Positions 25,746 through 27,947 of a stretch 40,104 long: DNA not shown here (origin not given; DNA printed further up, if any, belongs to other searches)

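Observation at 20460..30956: Repeated triad: GT-C membrane protein > membrane-anchored discoidin protein > secreted Thr-type sulfatase-fold protein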

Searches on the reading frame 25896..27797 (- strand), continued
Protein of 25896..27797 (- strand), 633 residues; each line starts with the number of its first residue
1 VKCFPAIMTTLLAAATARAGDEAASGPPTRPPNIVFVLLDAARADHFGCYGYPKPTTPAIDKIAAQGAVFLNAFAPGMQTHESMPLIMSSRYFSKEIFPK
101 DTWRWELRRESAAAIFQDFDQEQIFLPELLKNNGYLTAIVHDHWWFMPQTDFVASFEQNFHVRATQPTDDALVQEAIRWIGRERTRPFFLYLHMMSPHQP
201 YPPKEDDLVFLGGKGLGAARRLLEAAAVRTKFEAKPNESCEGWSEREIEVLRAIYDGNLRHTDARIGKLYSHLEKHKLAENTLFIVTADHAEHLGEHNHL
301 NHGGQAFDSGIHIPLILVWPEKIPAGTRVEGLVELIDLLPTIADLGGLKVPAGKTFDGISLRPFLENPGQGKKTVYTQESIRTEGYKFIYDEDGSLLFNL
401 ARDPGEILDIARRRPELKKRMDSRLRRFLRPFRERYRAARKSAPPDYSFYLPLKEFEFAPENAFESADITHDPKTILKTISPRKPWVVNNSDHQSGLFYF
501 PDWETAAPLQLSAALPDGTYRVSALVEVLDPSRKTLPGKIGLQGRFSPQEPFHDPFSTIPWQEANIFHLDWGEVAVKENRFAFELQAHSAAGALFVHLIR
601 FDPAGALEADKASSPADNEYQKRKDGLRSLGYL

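Call 51: find_encoding_contigs(protein=P0055, flank=10000, max_places=2)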
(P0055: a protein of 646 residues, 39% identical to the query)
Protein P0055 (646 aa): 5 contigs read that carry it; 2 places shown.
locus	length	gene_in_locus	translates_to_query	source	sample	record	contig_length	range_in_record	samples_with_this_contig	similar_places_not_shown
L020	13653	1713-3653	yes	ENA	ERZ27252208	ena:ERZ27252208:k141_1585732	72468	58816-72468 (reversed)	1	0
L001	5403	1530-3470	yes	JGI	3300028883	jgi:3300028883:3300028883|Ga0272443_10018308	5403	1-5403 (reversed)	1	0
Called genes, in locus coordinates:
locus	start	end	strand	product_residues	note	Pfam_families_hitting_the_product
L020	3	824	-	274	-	?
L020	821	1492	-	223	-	-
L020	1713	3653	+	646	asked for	PF00884:Sulfatase, PF16347:SGSH_C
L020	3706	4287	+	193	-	PF00754:F5_F8_type_C (weak)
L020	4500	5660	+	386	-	PF03372:Exo_endo_phos (faint)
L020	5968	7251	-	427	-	PF01546:Peptidase_M20, PF07687:M20_dimer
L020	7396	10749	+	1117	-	-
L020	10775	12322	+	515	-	PF01039:Carboxyl_trans, PF03255:ACCA, PF06833:MdcE (weak)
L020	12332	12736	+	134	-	PF04277:OAD_gamma (weak)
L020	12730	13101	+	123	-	-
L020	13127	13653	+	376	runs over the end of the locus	PF03977:OAD_beta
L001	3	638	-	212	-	?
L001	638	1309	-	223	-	-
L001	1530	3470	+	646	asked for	PF00884:Sulfatase, PF16347:SGSH_C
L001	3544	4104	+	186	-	PF00754:F5_F8_type_C (weak)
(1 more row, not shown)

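Call 60: find_encoding_contigs(protein=P0039, flank=10000, max_places=2)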
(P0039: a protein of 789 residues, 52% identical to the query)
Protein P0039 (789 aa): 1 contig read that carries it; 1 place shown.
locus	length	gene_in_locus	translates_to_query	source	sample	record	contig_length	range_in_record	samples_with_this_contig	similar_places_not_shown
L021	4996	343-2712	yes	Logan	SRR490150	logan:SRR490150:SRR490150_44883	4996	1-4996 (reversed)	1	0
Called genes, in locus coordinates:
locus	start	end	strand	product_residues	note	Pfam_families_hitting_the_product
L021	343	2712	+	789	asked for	PF00754:F5_F8_type_C, PF00884:Sulfatase, PF16347:SGSH_C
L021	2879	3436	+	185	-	PF00754:F5_F8_type_C, PF22633:F5_F8_type_C_2 (weak)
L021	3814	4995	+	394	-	?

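Call 61: find_encoding_contigs(protein=P0044, flank=10000, max_places=1)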
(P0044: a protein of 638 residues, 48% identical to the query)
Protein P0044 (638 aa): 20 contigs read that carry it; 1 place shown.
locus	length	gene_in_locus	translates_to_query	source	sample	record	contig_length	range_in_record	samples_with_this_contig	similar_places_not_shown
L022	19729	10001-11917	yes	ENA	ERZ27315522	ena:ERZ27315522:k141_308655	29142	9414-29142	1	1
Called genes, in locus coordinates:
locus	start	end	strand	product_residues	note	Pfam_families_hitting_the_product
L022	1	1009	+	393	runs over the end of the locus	PF04055:Radical_SAM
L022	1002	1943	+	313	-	PF01408:GFO_IDH_MocA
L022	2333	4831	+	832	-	PF09586:YfhO (weak)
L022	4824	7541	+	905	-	PF09586:YfhO (weak)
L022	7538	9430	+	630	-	PF00884:Sulfatase, PF01663:Phosphodiest (weak), PF16347:SGSH_C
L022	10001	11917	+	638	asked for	PF00884:Sulfatase, PF01663:Phosphodiest (faint), PF16347:SGSH_C (faint)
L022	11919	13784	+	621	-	PF00754:F5_F8_type_C (weak)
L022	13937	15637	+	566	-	-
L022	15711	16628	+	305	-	PF01565:FAD_binding_4, PF02873:MurB_C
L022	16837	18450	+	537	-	-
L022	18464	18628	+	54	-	-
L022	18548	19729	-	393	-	?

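Call 62: find_encoding_contigs(protein=P0056, flank=10000, max_places=1)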
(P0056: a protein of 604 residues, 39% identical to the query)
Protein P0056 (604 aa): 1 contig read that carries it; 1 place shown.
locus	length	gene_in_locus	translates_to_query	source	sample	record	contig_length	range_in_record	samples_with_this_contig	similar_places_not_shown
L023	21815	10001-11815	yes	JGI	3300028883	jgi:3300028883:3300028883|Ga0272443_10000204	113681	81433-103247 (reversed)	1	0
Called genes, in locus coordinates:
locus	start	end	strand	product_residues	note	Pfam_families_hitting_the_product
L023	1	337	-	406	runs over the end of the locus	-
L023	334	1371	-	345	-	PF13472:Lipase_GDSL_2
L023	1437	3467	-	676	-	PF13374:TPR_10 (faint), PF13414:TPR_11 (faint), PF13424:TPR_12 (faint), PF13431:TPR_17 (faint), PF14559:TPR_19 (weak), PF00515:TPR_1 (faint), PF13371:TPR_9 (weak), PF13432:TPR_16, +6 more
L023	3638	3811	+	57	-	-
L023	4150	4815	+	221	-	-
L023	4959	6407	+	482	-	PF01554:MatE, PF01943:Polysacc_synt, PF13440:Polysacc_synt_3, PF01554:MatE (weak)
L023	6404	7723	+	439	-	PF00884:Sulfatase, PF01663:Phosphodiest (weak), PF16347:SGSH_C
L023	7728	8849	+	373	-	PF13439:Glyco_transf_4, PF13477:Glyco_trans_4_2, PF13579:Glyco_trans_4_4, PF00534:Glycos_transf_1, PF13692:Glyco_trans_1_4, PF13524:Glyco_trans_1_2 (weak)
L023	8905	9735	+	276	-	PF03808:Glyco_tran_WecG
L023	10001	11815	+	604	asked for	PF00884:Sulfatase, PF01663:Phosphodiest (faint), PF16347:SGSH_C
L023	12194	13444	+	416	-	PF04932:Wzy_C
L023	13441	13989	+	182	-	-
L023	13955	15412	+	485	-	PF13727:CoA_binding_3, PF02397:Bac_transf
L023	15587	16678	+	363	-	PF02608:Bmp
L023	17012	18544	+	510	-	PF00005:ABC_tran, PF13304:AAA_21 (faint), PF00005:ABC_tran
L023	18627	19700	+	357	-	PF02653:BPD_transp_2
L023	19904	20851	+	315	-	PF02653:BPD_transp_2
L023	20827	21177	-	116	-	-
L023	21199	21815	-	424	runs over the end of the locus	PF27537:HoxH (weak), PF00374:NiFeSe_Hases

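Call 70: predict_structure(alignment_id=A7)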
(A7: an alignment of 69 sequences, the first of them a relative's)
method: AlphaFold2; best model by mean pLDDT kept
length: 626 residues; sequences in the alignment: 69
mean_pLDDT: 92.2   pTM: 0.91
mean pLDDT of the five models: 92.2, 91.9, 91.6, 91.4, 90.4
residues with pLDDT >= 90: 512; 70-90: 72; 50-70: 40; < 50: 2
segments of 3 or more residues with pLDDT < 50: none
pLDDT, mean of each block of 10 residues (from residue 1): 53 58 93 98 98 99 98 96 96 75 92 96 98 93 91 89 97 96 97 93 88 95 93 96 98 98 98 98 98 95 98 97 98 98 98 98 97 98 96 98 98 98 97 94 95 97 91 94 92 89 98 96 77 91 96 87 97 97 86 92 66 73 55
secondary structure, 60 per line:
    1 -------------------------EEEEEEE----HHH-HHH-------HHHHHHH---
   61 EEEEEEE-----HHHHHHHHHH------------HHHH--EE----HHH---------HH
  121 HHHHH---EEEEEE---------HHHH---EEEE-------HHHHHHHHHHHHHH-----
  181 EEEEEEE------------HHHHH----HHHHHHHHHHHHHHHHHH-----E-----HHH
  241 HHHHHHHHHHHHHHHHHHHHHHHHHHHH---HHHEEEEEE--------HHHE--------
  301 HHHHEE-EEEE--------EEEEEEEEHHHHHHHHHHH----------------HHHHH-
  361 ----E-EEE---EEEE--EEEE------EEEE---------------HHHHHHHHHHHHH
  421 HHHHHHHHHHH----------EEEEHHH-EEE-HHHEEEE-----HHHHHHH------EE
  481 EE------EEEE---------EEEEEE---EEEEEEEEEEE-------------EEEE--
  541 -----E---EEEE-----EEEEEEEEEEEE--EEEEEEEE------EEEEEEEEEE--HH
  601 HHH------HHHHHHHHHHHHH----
elements in order: E26-32 H51-57 E61-67 H73-82 H95-98 H119-125 E129-134 H144-147 E151-154 H162-175 E181-187 H200-204 H209-226 H238-268 E275-280 H301-304 E308-311 E320-327 H328-338 H355-359 E367-369 E373-376 E379-382 E389-392 H408-431 E442-445 E450-452 E457-460 H466-472 E479-482 E489-492 E502-507 E511-521 E535-538 E550-553 E559-570 E573-580 E587-596 H599-603 H610-622

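Call 73: fold_search(model_id=the predicted structure, library=pdb)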
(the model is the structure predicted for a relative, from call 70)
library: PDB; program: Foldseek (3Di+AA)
matches with E <= 10: 1489; with E <= 0.001: 452
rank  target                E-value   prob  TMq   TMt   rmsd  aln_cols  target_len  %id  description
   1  7stt                  2.5e-24  1.00  0.51  0.70   5.0       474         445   22  Crystal structure of sulfatase from Pedobacter yulinensis (released 2022-01-26)
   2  7stv                  2.8e-24  1.00  0.50  0.70   4.9       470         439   22  Crystal structure of sulfatase from Pedobacter yulinensis (released 2022-01-26)
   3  9fo1                  1.5e-23  1.00  0.49  0.67   5.8       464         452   21  Family S1_16 sulfatase from metagenomic dataset AMOR (released 2025-01-22)
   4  4uph_A                2.4e-23  1.00  0.49  0.60   8.1       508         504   20  Crystal Structure of Phosphonate Monoester Hydrolase of Agrobacterium radiobacter (released 2015-07-01)
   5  9ihk_A                4.0e-23  1.00  0.50  0.63   6.3       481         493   19  Crystal structure of carrageenan sulfatase Bt3731_S1_30A from human gut bacterium Bacteroides thetaiotaomicron VPI-373 (released 2025-11-05)
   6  5g2v                  4.5e-23  1.00  0.49  0.61   7.5       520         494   20  Structure of BT4656 in complex with its substrate D-Glucosamine-2-N, 6-O-disulfate. (released 2017-05-24)
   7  7all_AAA              5.0e-23  1.00  0.49  0.61   7.4       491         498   19  A single sulfatase is required for metabolism of colonic mucin O-glycans and intestinal colonization by a symbiotic  (released 2021-10-13)
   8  6psm_D                6.0e-23  1.00  0.48  0.65   9.3       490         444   21  Crystal structure of PsS1_19B C77S in complex with kappa-neocarrabiose (released 2019-09-25)
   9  7an1_AAA              6.3e-23  1.00  0.47  0.60   7.3       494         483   21  A single sulfatase is required for metabolism of colonic mucin O-glycans and intestinal colonization by a symbiotic  (released 2021-10-27)
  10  6psm_F                1.1e-22  1.00  0.47  0.64   9.6       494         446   20  Crystal structure of PsS1_19B C77S in complex with kappa-neocarrabiose (released 2019-09-25)
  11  7lj2_A                1.2e-22  1.00  0.49  0.60   9.6       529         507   20  Structure of Exo-L-galactose-6-sulfatase BuS1_11 from Bacteroides uniformis in complex with neoporphyrabiose (released 2022-02-09)
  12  6psm_A                1.4e-22  1.00  0.48  0.65   9.5       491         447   20  Crystal structure of PsS1_19B C77S in complex with kappa-neocarrabiose (released 2019-09-25)
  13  6prm_D                1.7e-22  1.00  0.48  0.65   5.5       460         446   22  Crystal structure of apo PsS1_19B (released 2019-09-25)
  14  6psm_C                2.4e-22  1.00  0.48  0.65   8.2       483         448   20  Crystal structure of PsS1_19B C77S in complex with kappa-neocarrabiose (released 2019-09-25)
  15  6ust_A                2.7e-22  1.00  0.50  0.66   5.9       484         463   19  Gut microbial sulfatase from Hungatella hathewayi (released 2020-11-11)
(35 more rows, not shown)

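Call 75: search_protein_families(library=pfam, proteins=[L022:11919-13784:+, L020:7396-10749:+, L021:3814-4995:+, L022:16837-18450:+, L018:6234-7748:+, L020:4500-5660:+], max_evalue=0.1)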
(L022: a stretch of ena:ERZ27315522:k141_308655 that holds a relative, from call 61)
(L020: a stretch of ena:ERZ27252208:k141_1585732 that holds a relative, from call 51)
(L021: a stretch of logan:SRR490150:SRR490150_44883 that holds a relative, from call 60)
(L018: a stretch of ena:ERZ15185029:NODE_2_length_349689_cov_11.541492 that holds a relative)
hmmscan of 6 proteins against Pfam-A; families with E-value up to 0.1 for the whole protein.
L022:11919-13784:+ (621 aa): 2 families
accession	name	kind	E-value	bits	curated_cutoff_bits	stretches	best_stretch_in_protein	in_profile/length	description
PF00754.31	F5_F8_type_C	-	3e-07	31.1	28.2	1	487-601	3-114/127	F5/8 type C domain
PF22633.2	F5_F8_type_C_2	-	0.0003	21.8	27.8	1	499-575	1-73/91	NedA-like, galactose-binding domain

L020:7396-10749:+ (1117 aa): 0 families

L021:3814-4995:+ (394 aa): 2 families
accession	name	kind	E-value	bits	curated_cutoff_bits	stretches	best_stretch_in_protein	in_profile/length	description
PF13231.12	PMT_2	-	6.1e-07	30.2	26.1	1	115-220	27-141/160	Dolichyl-phosphate-mannose-protein mannosyltransferase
PF02516.20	STT3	-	0.0014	18.7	24.5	1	118-160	104-146/405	Oligosaccharyl transferase STT3, N-terminal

L022:16837-18450:+ (537 aa): 0 families

L018:6234-7748:+ (504 aa): 1 family
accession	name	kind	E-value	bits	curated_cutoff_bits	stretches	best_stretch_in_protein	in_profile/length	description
PF22738.1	NNH7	-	0.051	14.2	27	1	385-472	131-222/225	NACHT N-terminal Helical domain 7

L020:4500-5660:+ (386 aa): 2 families
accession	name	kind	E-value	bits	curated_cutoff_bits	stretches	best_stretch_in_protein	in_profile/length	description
PF03372.29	Exo_endo_phos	-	1.3e-09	38.6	24.5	1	47-372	2-225/225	Endonuclease/Exonuclease/phosphatase family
PF14529.12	Exo_endo_phos_2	-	0.057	13.7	27.4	0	326-375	77-116/117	Endonuclease-reverse transcriptase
